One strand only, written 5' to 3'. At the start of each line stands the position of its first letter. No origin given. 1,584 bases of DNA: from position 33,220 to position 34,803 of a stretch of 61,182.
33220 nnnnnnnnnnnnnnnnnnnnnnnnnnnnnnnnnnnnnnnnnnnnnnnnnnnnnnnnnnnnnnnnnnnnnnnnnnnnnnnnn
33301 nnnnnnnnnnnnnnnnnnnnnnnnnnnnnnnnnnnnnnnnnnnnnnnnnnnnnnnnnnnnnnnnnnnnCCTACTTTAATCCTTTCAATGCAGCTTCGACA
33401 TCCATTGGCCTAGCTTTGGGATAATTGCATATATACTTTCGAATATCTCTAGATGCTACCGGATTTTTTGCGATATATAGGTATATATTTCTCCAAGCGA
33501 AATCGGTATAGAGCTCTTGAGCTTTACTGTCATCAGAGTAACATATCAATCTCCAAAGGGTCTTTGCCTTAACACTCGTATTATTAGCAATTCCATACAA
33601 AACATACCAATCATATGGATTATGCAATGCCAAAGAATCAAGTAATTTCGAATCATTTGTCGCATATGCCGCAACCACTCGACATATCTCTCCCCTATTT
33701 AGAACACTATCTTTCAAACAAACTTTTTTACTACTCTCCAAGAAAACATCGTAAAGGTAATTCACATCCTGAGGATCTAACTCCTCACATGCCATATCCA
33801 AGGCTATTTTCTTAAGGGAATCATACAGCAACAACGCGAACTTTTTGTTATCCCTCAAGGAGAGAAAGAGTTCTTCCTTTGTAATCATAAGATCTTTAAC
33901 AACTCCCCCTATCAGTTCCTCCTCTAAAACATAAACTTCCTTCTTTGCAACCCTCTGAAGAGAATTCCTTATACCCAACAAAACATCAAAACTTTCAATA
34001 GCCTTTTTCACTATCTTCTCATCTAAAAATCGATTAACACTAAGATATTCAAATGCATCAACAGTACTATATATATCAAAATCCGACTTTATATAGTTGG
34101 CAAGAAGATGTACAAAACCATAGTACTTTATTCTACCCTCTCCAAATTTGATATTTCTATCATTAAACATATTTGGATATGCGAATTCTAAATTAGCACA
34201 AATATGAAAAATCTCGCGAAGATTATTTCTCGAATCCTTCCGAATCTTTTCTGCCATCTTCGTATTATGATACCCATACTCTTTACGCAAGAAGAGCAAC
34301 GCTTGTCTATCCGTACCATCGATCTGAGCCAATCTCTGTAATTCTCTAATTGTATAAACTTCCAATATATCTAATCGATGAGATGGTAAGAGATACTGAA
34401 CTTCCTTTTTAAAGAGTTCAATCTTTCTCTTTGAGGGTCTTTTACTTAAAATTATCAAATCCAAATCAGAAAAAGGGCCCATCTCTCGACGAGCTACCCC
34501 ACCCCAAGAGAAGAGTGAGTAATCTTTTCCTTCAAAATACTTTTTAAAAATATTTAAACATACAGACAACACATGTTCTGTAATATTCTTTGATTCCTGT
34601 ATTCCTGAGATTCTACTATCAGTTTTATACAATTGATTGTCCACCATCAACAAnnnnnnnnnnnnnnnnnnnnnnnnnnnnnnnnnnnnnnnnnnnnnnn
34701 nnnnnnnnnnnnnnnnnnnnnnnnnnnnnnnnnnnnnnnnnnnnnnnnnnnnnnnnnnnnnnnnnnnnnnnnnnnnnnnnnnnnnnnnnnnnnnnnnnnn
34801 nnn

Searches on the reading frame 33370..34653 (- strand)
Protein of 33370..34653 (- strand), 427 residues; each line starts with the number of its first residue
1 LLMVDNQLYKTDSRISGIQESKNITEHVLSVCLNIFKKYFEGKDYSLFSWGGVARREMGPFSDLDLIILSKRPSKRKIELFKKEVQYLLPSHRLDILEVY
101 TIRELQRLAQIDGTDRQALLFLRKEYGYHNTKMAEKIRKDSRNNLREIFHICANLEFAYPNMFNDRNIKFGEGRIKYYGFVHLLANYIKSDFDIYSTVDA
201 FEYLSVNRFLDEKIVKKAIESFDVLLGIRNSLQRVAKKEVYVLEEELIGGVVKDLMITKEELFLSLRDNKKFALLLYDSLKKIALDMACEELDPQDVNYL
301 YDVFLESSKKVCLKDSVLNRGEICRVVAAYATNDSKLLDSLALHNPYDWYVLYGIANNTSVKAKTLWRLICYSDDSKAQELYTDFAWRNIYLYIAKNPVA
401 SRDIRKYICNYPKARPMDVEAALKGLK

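Call 3: search_protein_families(library=pfam, proteins=[window:33370-34653:-], max_evalue=0.01)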
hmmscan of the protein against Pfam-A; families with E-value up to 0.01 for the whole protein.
window:33370-34653:- (427 aa): 3 families
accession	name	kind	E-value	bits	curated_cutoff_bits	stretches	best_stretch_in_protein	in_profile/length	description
PF01909.29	NTP_transf_2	-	6.7e-06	26.8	21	1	32-104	4-79/93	Nucleotidyltransferase domain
PF08335.16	GlnD_UR_UTase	-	0.0021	18.5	21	1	164-248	24-101/141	GlnD PII-uridylyltransferase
PF18765.7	Polbeta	-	0.0054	17.3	26.9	0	50-100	19-70/93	Polymerase beta, Nucleotidyltransferase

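Call 4: search_protein_families(library=ncbifam, proteins=[window:33370-34653:-], max_evalue=0.01)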
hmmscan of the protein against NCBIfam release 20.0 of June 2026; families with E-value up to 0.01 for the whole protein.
window:33370-34653:- (427 aa): 7 families
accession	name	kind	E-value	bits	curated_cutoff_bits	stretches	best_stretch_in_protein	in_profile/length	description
TIGR01693.1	UTase_glnD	equivalog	5.7e-08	31.5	519.4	1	17-147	17-150/850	[protein-PII] uridylyltransferase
NF002895.0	PRK03381.1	equivalog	1.4e-05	23.4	631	1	41-146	55-163/782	[protein-PII] uridylyltransferase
NF002487.0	PRK01759.1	equivalog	0.00015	20.1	890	1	38-80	58-100/862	bifunctional uridylyltransferase/uridylyl-removing protein GlnD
NF001265.0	PRK00227.1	equivalog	0.00037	18.8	799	1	44-129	27-110/693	[protein-PII] uridylyltransferase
NF001366.0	PRK00275.1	equivalog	0.00069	17.6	1299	1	18-117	53-152/895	[protein-PII] uridylyltransferase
NF003467.0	PRK05092.1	equivalog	0.0011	16.8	959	1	40-129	106-196/940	[protein-PII] uridylyltransferase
NF003448.0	PRK05007.1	equivalog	0.0037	15.2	1255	1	37-91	73-127/884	bifunctional uridylyltransferase/uridylyl-removing protein GlnD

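Call 34: find_homologous_proteins(query=window:33370-34653:-, max_evalue=0.00001)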
Query window:33370-34653:- (427 aa): 22 proteins with E <= 0.00001 among 4809 candidates.
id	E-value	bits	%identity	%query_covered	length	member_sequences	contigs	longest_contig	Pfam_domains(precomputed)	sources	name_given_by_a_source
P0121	5.8e-269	910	96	100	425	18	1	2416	PF01909.30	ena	-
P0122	5.7e-154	531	58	99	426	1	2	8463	PF01909.30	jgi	jgi:predicted nucleotidyltransferase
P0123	4.1e-95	337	41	97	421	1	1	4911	PF18765.8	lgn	-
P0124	7.9e-89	316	40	96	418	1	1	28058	-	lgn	-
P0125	1.1e-86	309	40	96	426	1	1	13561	PF18765.8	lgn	-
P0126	1.8e-86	309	42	96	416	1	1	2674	-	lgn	-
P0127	5.0e-83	297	41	96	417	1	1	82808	PF18765.8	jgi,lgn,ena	-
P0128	1.7e-73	266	40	90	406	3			PF18765.8,PF01909.30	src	-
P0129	8.6e-71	257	36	95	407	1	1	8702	-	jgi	jgi:predicted nucleotidyltransferase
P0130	2.2e-69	252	38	95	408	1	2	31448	-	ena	-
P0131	3.9e-69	252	39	93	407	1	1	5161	PF01909.30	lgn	-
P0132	4.3e-69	251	38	95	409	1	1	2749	-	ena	-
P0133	3.3e-67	245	39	94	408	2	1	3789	-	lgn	-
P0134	1.0e-59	221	34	95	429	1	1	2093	-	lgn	-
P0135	5.0e-58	215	34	99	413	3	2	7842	PF18765.8,PF01909.30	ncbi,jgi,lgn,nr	ncbi:MAG: nucleotidyltransferase domain-containing protein [Candidatus ainarchaeum sp.]|nr:nucleotid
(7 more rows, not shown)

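Call 40: predict_structure(alignment_id=A3)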
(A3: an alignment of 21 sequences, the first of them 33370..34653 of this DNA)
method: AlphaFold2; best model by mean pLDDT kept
length: 427 residues; sequences in the alignment: 21
mean_pLDDT: 88.9   pTM: 0.88
mean pLDDT of the five models: 88.9, 88.7, 88.5, 87.3, 87.2
residues with pLDDT >= 90: 293; 70-90: 108; 50-70: 13; < 50: 13
segments of 3 or more residues with pLDDT < 50: 1-12
pLDDT, mean of each block of 10 residues (from residue 1): 37 76 98 96 87 96 95 94 97 91 86 86 87 81 94 91 86 90 91 87 96 97 97 95 94 95 93 95 94 92 73 70 95 92 92 94 94 80 75 93 95 88 91
secondary structure, 60 per line:
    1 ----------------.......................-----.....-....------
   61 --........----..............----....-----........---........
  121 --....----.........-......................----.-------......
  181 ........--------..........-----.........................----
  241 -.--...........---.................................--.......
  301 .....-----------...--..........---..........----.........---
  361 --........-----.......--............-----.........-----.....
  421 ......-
elements in order: H17-39 E45-49 H51-54 E63-70 H75-88 E93-96 H102-109 H113-120 E123-126 H131-139 H141-162 H175-188 H197-206 H212-236 H245-255 H259-291 H294-305 H322-331 H335-344 H349-357 H363-370 H376-382 H385-396 H402-410 H416-426

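Call 43: fold_search(model_id=the predicted structure, library=pdb)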
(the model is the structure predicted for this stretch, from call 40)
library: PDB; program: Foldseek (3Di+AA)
matches with E <= 10: 363; with E <= 0.001: 2
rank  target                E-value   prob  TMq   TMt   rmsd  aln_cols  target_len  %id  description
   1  1v4a                  9.0e-05  1.00  0.49  0.49   5.1       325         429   13  Structure of the N-terminal Domain of Escherichia coli Glutamine Synthetase adenylyltransferase (released 2004-07-27)
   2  6yx5_B                9.0e-04  1.00  0.46  0.56   5.5       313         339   12  Structure of DrrA from Legionella pneumophilia in complex with human Rab8a (released 2020-12-23)
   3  3k7d_B                1.4e-03  1.00  0.35  0.31   9.8       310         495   16  C-terminal (adenylylation) domain of E.coli Glutamine Synthetase Adenylyltransferase (released 2009-12-15)
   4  3k7d_A                2.1e-03  1.00  0.39  0.34   7.4       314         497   15  C-terminal (adenylylation) domain of E.coli Glutamine Synthetase Adenylyltransferase (released 2009-12-15)
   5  6sxj                  6.9e-03  1.00  0.25  0.35   9.0       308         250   12  Crystal structure of spectinomycin adenyltransferase AAD(9) from Enterococcus faecialis (released 2020-04-15)
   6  6fzb_B                7.5e-03  1.00  0.27  0.37   9.6       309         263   12  AadA in complex with ATP, magnesium and streptomycin (released 2018-06-13)
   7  5luh_A                8.2e-03  1.00  0.27  0.37   9.1       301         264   12  AadA E87Q in complex with ATP, calcium and streptomycin (released 2018-01-17)
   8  6fzb_A                1.1e-02  1.00  0.26  0.37   8.6       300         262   12  AadA in complex with ATP, magnesium and streptomycin (released 2018-06-13)
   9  5g4a_B                1.1e-02  1.00  0.26  0.36   9.0       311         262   12  AadA in complex with ATP and magnesium (released 2017-11-29)
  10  5luh_B                1.4e-02  0.99  0.26  0.36   9.4       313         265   12  AadA E87Q in complex with ATP, calcium and streptomycin (released 2018-01-17)
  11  5g4a_A                1.6e-02  0.99  0.25  0.35   9.0       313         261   11  AadA in complex with ATP and magnesium (released 2017-11-29)
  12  5lpa_A                1.8e-02  1.00  0.28  0.39   8.0       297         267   12  AadA E87Q in complex with ATP, calcium and dihydrostreptomycin (released 2018-01-17)
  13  6xz0                  1.8e-02  0.99  0.21  0.34  13.4       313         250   13  Crystal structure of spectinomycin adenyltransferase AAD(9) from Enterococcus faecialis with spectinomycin (released 2020-04-15)
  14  7bxo_E                2.4e-02  1.00  0.21  0.61   3.5       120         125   11  Crystal structure of the toxin-antitoxin with AMP-PNP (released 2020-09-30)
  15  9dbh_A                2.9e-02  0.93  0.21  0.33  13.2       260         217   13  Structure of Hailong HalB in complex with oligodeoxyadenylate (released 2025-05-07)
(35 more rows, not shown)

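Call 62: find_related_loci(query=A3, collection=metagenome_contigs, flank=8000)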
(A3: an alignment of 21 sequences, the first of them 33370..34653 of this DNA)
Query A3 (427 aa) in metagenome_contigs; peptide patterns used: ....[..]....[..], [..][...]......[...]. (x = any residue, [..] = any of these).
153 stretches matched a pattern; 11 encode a relative of the query (tblastn E <= 1e-3); 10 distinct loci.
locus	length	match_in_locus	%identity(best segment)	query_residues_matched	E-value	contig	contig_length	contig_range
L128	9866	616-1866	41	16-423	5e-91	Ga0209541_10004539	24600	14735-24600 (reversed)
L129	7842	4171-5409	34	1-424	3e-64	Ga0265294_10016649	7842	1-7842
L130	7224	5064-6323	34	10-422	1e-63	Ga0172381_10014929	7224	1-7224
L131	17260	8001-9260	33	10-422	9e-62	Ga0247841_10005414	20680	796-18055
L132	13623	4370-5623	34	17-426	4e-61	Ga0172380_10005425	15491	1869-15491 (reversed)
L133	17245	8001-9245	40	15-424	9e-90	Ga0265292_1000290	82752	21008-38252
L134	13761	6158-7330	34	25-424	6e-54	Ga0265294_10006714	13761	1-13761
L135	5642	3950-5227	33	15-426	7e-54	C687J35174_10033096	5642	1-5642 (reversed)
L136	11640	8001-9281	31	15-426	3e-53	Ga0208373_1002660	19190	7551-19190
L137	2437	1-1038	32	95-426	6e-42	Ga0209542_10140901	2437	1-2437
